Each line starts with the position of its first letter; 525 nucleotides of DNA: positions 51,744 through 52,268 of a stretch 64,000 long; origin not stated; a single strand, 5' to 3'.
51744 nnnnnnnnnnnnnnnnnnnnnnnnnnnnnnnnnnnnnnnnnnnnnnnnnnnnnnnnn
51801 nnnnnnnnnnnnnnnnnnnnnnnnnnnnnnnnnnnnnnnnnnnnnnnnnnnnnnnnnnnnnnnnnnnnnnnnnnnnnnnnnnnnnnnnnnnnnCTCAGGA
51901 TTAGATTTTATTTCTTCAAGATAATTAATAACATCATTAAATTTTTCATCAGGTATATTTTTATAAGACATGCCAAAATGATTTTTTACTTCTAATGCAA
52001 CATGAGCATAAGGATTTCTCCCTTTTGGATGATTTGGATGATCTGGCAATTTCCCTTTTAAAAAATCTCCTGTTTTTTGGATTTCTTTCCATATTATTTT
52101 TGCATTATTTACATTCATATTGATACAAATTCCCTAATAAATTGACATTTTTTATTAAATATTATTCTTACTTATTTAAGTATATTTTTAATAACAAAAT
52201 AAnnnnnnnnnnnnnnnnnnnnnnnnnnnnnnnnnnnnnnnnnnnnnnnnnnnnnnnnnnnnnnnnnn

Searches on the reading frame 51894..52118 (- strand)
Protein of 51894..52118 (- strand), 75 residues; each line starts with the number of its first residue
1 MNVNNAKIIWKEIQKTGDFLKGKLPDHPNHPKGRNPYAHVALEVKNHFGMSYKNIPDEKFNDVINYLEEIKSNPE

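Call 7: search_protein_families(library=pfam, proteins=[window:51894-52118:-])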
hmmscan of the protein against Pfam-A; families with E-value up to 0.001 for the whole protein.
window:51894-52118:- (75 aa): 0 families

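Call 51: search_protein_families(library=ncbifam, proteins=[window:51894-52118:-], max_evalue=0.00001)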
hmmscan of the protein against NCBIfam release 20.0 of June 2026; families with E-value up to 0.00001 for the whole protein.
window:51894-52118:- (75 aa): 0 families
